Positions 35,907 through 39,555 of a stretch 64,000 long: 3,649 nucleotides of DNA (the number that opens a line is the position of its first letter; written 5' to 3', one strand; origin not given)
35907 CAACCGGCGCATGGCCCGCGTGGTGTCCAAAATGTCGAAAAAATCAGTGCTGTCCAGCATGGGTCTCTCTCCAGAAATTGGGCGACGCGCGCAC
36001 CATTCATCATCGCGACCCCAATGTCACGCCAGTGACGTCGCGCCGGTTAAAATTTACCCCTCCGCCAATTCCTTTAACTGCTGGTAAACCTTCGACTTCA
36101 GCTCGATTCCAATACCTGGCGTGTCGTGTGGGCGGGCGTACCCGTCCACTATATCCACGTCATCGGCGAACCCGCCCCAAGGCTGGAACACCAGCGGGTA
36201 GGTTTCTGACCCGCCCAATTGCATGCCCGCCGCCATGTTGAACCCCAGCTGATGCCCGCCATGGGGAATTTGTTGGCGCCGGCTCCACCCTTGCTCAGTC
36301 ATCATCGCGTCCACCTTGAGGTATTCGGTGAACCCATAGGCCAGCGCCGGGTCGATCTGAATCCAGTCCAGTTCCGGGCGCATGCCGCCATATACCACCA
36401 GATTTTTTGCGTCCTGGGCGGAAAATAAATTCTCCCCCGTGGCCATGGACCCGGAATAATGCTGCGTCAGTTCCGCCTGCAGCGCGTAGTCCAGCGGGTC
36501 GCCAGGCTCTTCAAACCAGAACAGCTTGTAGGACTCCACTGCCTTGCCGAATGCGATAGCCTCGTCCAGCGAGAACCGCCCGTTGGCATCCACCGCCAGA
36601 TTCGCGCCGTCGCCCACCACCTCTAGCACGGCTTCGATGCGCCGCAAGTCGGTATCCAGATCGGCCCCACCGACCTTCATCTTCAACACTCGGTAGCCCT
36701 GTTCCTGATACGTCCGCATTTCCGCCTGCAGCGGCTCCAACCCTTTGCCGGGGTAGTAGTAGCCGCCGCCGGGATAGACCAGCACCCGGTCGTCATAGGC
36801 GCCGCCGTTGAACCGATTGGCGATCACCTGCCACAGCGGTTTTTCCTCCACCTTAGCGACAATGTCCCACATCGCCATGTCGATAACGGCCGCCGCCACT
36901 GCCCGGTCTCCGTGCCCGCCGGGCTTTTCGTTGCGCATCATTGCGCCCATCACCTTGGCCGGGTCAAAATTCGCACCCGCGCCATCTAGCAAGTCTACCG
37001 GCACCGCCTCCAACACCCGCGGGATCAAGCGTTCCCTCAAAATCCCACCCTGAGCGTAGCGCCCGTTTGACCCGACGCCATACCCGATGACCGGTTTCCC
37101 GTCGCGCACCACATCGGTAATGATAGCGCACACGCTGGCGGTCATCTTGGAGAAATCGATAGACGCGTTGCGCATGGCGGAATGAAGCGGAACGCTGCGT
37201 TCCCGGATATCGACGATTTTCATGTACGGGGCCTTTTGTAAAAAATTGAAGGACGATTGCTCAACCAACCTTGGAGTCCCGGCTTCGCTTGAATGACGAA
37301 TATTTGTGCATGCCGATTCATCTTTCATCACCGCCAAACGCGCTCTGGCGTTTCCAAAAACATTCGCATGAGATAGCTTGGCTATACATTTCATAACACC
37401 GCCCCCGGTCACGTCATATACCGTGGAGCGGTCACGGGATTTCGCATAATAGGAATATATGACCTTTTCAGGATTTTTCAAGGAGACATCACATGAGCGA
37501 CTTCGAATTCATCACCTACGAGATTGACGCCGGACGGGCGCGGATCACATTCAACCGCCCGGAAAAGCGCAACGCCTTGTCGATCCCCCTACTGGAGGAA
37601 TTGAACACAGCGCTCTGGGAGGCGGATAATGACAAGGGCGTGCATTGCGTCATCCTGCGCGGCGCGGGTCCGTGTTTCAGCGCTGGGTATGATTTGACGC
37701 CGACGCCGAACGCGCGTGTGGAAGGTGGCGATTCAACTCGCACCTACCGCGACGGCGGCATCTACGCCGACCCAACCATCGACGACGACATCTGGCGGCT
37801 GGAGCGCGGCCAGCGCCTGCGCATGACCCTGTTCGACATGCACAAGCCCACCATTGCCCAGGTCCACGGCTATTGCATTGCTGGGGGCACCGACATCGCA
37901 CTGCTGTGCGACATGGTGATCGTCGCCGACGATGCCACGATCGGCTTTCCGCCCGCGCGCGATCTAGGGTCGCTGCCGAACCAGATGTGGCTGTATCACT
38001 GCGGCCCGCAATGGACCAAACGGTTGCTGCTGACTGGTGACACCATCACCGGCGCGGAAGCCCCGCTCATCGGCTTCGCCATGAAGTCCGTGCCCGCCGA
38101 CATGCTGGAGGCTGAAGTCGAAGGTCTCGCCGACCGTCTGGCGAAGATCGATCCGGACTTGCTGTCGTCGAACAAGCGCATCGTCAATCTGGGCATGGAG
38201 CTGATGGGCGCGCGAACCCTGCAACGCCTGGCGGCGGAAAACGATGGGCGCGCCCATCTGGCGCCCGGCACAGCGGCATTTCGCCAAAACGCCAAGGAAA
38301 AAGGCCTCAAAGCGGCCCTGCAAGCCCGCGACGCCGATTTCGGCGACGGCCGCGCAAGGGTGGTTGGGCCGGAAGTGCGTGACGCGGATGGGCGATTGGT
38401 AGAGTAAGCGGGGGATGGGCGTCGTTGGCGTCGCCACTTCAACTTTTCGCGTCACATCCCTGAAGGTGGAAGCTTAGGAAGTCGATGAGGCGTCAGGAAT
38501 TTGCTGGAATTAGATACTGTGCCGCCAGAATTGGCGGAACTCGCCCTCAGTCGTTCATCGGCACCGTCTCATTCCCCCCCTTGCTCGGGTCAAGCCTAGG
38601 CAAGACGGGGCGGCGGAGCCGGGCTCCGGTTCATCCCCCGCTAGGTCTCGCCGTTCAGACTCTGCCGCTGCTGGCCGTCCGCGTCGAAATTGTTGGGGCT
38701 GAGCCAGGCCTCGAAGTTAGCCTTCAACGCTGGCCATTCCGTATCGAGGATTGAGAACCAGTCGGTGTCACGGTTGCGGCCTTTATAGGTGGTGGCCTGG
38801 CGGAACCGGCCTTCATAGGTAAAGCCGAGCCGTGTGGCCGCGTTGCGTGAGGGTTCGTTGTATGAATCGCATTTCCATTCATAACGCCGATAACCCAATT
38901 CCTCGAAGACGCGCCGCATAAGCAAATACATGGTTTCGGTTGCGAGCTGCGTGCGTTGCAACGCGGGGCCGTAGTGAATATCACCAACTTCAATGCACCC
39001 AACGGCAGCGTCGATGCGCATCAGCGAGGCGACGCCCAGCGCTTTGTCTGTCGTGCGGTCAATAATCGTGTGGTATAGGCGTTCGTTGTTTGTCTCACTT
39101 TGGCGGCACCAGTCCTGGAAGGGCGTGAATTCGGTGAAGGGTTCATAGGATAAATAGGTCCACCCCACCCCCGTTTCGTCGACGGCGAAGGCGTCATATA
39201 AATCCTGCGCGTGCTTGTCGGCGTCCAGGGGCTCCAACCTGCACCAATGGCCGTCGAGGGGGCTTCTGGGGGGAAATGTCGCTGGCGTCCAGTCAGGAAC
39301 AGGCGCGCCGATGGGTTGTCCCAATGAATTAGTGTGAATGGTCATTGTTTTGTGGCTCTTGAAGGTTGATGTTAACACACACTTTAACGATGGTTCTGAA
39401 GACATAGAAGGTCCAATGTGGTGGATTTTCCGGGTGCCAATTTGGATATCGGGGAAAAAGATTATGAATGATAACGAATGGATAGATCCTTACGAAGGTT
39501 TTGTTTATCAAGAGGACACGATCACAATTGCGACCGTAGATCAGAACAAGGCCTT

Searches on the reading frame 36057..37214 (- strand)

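Call 43: search_protein_families(library=pfam, proteins=[window:36057-37214:-], max_evalue=0.00001)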
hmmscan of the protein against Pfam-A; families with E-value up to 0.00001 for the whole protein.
window:36057-37214:- (386 aa): 2 families
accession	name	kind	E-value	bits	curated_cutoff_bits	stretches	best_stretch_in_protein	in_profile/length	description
PF13378.12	MR_MLE_C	-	2.5e-38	132.4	29.4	1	163-374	3-217/219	Enolase C-terminal domain-like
PF02746.21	MR_MLE_N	-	3.2e-06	27.8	22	0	84-131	71-116/117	Mandelate racemase / muconate lactonizing enzyme, N-terminal domain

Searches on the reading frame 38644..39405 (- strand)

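Call 43: search_protein_families(library=pfam, proteins=[window:38644-39405:-], max_evalue=0.00001)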
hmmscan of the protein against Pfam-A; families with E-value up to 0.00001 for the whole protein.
window:38644-39405:- (254 aa): 2 families
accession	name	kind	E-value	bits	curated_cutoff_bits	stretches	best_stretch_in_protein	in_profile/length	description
PF13302.13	Acetyltransf_3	-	6.6e-14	53.2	25.4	1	57-196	4-138/138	Acetyltransferase (GNAT) domain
PF00583.31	Acetyltransf_1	-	1.3e-09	38.7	20.7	1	89-195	17-116/116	Acetyltransferase (GNAT) family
